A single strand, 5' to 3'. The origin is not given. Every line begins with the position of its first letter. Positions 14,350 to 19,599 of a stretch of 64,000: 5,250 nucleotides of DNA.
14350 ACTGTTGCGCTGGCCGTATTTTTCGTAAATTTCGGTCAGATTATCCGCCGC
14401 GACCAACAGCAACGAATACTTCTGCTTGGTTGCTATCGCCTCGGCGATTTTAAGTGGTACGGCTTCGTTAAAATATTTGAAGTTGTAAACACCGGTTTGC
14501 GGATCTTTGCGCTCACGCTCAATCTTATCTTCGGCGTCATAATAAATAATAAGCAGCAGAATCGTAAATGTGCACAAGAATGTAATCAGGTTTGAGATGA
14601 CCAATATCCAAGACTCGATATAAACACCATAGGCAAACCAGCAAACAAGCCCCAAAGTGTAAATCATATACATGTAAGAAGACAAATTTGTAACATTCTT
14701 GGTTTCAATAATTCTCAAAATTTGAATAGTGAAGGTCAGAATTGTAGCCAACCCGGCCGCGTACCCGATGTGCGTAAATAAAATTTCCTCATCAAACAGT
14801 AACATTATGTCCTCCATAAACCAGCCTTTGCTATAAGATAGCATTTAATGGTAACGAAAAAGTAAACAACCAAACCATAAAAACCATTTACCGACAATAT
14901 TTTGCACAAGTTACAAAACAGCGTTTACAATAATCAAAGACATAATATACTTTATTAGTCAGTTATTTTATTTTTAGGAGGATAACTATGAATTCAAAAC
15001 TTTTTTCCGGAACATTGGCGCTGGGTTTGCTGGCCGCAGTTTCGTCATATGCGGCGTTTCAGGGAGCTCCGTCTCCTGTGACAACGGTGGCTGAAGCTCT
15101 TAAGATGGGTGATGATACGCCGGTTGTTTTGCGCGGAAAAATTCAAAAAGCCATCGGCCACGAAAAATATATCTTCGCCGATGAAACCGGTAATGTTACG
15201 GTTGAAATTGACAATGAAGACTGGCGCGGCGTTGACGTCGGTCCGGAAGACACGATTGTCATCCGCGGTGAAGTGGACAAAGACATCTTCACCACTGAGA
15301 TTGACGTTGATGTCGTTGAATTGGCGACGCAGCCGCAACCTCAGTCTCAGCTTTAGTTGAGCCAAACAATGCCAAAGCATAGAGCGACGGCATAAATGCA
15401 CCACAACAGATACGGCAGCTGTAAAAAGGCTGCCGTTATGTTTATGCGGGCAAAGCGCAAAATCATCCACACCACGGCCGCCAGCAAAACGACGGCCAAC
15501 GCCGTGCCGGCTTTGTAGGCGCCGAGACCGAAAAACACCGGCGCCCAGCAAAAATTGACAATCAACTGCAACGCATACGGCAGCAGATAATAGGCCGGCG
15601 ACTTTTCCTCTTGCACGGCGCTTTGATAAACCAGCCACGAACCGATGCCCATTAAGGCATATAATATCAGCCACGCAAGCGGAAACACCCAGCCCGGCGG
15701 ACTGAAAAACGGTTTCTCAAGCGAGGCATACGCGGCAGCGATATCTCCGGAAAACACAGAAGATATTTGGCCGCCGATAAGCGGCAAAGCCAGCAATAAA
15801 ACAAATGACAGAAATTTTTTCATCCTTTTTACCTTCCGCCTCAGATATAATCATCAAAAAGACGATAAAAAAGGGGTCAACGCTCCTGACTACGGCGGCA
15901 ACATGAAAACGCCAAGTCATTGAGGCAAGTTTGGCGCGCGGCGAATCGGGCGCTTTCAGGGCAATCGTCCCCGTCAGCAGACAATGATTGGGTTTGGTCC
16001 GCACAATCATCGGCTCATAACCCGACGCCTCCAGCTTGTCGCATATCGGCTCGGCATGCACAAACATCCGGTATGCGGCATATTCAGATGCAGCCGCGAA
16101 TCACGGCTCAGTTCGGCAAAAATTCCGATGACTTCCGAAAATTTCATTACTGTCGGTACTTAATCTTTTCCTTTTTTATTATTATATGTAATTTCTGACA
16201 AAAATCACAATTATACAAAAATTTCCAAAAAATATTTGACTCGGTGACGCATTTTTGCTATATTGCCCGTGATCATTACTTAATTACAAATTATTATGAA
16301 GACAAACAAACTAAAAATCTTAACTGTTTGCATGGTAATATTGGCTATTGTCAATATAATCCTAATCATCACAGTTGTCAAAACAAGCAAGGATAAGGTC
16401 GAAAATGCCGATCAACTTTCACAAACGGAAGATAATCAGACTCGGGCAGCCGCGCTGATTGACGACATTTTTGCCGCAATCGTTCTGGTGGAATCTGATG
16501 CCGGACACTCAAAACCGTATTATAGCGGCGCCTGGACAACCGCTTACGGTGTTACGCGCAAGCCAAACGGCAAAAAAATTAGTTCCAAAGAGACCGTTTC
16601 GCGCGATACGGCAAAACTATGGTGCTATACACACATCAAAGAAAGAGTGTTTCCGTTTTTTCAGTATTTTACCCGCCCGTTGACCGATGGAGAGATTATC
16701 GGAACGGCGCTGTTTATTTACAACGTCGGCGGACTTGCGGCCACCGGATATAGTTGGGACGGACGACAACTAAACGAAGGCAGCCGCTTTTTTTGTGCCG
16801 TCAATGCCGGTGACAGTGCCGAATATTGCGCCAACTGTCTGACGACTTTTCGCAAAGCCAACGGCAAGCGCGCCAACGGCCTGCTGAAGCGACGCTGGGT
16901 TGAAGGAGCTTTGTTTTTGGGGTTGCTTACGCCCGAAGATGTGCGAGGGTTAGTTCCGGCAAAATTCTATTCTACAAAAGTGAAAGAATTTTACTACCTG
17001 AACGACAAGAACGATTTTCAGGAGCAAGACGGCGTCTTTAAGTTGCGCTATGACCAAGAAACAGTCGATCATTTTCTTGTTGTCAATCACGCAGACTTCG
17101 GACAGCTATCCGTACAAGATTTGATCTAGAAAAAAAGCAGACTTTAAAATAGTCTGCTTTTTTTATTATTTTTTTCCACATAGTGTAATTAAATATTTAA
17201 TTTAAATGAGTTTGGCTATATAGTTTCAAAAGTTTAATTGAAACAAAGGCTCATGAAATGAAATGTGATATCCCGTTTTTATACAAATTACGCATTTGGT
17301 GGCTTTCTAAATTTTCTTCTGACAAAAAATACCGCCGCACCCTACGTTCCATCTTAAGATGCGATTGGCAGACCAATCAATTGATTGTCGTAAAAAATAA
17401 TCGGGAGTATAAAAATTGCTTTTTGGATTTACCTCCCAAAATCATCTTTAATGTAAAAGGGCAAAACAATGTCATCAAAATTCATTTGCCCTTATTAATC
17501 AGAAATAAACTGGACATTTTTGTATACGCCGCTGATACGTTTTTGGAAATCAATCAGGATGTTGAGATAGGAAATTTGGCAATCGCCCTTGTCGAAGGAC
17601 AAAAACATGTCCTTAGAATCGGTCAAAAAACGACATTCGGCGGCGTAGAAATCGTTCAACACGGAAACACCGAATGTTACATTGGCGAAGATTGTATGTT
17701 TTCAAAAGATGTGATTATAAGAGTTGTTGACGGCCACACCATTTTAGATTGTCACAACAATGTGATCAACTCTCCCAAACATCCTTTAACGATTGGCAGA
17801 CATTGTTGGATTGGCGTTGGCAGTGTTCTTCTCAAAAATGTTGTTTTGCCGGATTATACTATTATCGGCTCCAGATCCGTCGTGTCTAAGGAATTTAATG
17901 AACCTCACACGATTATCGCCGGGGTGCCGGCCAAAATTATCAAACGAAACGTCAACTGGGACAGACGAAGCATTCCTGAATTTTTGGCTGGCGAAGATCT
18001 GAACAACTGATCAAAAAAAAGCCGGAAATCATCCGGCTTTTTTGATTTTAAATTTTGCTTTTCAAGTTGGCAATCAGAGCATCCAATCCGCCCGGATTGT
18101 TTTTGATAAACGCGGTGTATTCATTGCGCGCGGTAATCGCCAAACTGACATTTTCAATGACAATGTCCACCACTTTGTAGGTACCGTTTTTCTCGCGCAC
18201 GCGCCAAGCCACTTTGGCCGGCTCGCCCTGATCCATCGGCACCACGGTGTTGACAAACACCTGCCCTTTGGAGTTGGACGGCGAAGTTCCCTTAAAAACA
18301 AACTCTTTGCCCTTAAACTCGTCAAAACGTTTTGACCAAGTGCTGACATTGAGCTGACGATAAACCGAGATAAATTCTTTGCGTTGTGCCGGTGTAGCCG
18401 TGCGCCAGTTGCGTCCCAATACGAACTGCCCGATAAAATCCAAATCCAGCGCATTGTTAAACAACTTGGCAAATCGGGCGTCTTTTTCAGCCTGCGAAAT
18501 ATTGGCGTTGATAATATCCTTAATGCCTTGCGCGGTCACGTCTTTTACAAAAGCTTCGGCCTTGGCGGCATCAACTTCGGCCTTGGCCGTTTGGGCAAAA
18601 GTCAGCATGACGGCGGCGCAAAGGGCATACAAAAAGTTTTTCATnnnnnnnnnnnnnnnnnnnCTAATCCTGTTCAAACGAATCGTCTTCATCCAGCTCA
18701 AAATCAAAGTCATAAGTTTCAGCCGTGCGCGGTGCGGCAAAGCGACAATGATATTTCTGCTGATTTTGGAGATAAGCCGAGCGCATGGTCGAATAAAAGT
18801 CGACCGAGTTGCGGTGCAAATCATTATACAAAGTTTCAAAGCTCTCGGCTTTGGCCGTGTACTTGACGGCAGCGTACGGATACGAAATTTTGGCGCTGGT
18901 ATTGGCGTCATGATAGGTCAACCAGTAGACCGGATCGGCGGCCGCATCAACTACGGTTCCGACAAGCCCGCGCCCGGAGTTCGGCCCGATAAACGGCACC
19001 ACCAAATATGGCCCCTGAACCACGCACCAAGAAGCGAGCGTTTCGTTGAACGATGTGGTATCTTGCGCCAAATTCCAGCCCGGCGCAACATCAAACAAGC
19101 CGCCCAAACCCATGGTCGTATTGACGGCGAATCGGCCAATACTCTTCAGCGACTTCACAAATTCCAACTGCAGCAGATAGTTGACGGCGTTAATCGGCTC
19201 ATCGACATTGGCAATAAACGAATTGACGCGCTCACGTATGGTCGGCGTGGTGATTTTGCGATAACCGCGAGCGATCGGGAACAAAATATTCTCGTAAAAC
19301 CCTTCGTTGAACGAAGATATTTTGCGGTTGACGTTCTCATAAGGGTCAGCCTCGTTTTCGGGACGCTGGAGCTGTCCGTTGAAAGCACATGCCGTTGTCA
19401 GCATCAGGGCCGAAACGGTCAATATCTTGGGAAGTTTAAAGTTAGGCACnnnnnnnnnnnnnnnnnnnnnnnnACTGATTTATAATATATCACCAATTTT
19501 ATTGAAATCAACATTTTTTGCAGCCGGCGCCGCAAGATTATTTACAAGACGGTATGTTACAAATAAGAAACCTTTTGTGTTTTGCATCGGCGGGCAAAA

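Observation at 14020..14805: SemiSWEET transporter domain fused to an I-site-only GGDEF domain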

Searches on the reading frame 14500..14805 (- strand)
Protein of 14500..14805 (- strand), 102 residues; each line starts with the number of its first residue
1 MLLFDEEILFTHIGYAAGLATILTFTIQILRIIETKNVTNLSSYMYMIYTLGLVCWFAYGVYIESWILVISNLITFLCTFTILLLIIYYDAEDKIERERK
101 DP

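Call 16: search_solved_structures(query=window:14500-14805:-, max_evalue=1, show_alignments=4)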
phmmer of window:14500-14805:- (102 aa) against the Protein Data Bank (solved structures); distinct sequences matched with E-value up to 1: 9.
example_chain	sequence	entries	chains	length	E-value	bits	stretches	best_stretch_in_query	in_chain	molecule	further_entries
4qnc_A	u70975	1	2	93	5.7e-12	49.3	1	13-89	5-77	chemical transport protein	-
5uhs_A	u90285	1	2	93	5.9e-12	49.2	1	13-89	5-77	Sugar transporter SemiSWEET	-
5uhq_A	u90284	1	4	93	5.1e-11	46.2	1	13-89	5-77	Sugar transporter SemiSWEET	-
9kax_A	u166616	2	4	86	7.8e-10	42.4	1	8-89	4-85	Sugar transporter SemiSWEET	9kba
4rng_A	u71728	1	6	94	1.7e-09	41.3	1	12-89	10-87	MtN3/saliva family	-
4x5m_A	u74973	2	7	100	3.6e-09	40.3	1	14-87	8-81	Uncharacterized protein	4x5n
5xpd_A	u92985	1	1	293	0.016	19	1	22-89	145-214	sugar transporter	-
4qnd_A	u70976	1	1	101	0.2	15.4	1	14-87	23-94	Chemical transport protein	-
9kon_A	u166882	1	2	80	0.21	15.4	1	29-87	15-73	Sugar transporter SemiSWEET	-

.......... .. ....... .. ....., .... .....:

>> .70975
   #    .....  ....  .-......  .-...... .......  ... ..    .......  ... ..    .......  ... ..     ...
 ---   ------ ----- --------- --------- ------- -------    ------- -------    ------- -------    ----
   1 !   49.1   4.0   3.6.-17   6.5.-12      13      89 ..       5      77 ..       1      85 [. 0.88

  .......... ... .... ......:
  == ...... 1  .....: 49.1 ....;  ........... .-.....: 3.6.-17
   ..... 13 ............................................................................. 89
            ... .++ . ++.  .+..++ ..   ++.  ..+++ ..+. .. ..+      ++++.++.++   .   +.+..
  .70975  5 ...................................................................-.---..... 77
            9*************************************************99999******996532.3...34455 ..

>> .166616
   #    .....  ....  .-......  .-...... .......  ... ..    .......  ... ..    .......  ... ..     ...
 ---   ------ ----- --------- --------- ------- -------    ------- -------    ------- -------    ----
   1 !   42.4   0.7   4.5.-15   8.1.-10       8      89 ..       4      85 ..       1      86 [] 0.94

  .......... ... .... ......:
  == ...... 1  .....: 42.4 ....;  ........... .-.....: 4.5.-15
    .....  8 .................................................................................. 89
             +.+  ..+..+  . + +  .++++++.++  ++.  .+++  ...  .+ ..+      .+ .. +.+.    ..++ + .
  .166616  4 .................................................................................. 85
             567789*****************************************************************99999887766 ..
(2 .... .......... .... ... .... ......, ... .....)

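Call 22: search_protein_representatives(protein=window:14500-14805:-)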
Query: 102 residues. Proteins with E-value up to 0.001 (for the whole library): 1058; up to 1e-10: 18; up to 1e-30: 3. The best 150 are listed.
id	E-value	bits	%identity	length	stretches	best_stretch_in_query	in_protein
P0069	8.5e-49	180.3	86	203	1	2-101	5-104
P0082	8.5e-46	170.7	85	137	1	2-97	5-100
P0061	1.6e-37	144.1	65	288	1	2-102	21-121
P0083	6.6e-26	106.8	68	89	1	2-81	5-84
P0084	4.6e-25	104.1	51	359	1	3-102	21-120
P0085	4.2e-24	101.1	86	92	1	2-58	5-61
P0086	4.6e-22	94.5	50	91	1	3-90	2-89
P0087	9.2e-16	74.3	85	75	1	2-47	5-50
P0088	7.9e-12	61.7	36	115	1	9-91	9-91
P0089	1.1e-11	61.3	38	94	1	11-87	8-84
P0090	1.2e-11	61.1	38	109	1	21-85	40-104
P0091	1.2e-11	61.1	25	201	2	12-92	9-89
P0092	1.5e-11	60.8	31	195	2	12-83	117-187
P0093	3.5e-11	59.6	35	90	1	12-93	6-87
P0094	4.5e-11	59.3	38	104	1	12-92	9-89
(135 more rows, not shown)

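Call 62: search_protein_families(library=pfam, proteins=[P0086, window:14500-14805:-], max_evalue=0.001)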
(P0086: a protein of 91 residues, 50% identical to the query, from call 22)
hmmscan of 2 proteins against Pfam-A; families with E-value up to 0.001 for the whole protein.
P0086 (91 aa): 2 families
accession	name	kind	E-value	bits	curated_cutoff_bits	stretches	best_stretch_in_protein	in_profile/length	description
PF04193.19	PQ-loop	-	7.5e-11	42.1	22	1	9-64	2-57/61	PQ loop repeat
PF03083.21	MtN3_slv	-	2.2e-08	34.4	23.7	1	11-90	5-84/87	Sugar efflux transporter for intercellular exchange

window:14500-14805:- (102 aa): 2 families
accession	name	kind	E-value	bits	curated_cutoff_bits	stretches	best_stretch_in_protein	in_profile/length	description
PF03083.21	MtN3_slv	-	3.7e-08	33.7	23.7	1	28-92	21-85/87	Sugar efflux transporter for intercellular exchange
PF04193.19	PQ-loop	-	0.00037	20.6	22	1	19-62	11-54/61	PQ loop repeat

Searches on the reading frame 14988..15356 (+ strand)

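Call 12: search_protein_families(library=pfam, proteins=[window:14988-15356:+])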
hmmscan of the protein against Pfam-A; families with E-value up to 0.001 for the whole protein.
window:14988-15356:+ (122 aa): 1 family
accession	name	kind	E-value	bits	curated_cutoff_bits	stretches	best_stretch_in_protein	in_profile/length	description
PF04076.19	BOF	-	1.5e-26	92.9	25.8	1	22-111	13-102/103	Bacterial OB fold (BOF) protein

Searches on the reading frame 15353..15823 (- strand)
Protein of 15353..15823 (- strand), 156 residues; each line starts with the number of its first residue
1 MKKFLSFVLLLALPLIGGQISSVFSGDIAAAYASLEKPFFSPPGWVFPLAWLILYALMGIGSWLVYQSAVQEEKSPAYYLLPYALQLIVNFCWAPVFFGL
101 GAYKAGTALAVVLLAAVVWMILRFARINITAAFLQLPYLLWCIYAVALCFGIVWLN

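Call 12: search_protein_families(library=pfam, proteins=[window:15353-15823:-])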
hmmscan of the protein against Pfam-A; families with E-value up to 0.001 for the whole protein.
window:15353-15823:- (156 aa): 1 family
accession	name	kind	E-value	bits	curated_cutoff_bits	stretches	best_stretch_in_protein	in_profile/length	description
PF03073.20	TspO_MBR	-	3.3e-39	134.4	24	1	11-155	2-145/145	TspO/MBR family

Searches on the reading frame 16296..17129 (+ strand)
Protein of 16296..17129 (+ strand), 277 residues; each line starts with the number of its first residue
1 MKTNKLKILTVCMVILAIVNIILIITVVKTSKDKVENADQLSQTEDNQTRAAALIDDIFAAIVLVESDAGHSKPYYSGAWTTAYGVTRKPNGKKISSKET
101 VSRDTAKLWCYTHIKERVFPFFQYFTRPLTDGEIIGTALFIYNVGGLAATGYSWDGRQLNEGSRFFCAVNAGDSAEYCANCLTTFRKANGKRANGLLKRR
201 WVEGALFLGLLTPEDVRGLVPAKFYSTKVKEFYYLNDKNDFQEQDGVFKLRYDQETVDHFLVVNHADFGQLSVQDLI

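Call 13: search_protein_families(library=pfam, proteins=[window:16296-17129:+])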
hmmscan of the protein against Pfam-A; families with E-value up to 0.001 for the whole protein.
window:16296-17129:+ (277 aa): 1 family
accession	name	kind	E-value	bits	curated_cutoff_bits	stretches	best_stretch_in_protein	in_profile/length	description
PF00959.24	Phage_lysozyme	-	2.3e-10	41.3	22.3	1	76-201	14-123/125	Phage lysozyme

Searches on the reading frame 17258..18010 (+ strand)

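Call 13: search_protein_families(library=pfam, proteins=[window:17258-18010:+])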
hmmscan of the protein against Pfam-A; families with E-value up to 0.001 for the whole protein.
window:17258-18010:+ (250 aa): 1 family
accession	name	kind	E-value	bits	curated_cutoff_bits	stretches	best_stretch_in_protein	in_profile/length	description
PF00132.30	Hexapep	-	1.6e-08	34.3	27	1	178-210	3-35/36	Bacterial transferase hexapeptide (six repeats)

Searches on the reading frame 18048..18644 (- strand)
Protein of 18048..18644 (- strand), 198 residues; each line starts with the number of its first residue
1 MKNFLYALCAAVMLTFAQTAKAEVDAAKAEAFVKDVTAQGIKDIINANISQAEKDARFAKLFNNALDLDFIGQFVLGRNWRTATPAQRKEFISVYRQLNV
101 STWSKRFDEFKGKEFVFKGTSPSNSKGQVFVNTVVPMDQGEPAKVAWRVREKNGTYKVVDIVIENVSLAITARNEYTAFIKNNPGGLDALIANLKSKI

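Call 13: search_protein_families(library=pfam, proteins=[window:18048-18644:-])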
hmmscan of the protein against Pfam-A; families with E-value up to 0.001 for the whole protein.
window:18048-18644:- (198 aa): 1 family
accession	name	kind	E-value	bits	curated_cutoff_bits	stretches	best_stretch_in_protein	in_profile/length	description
PF05494.18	MlaC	-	6.8e-40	137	26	1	39-195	5-165/166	MlaC protein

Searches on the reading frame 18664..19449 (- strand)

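Call 13: search_protein_families(library=pfam, proteins=[window:18664-19449:-])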
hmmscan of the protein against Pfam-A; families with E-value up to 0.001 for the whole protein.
window:18664-19449:- (261 aa): 1 family
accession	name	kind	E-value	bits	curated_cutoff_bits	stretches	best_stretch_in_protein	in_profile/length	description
PF04333.18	MlaA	-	1.9e-58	197.8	25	1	34-232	2-194/195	MlaA lipoprotein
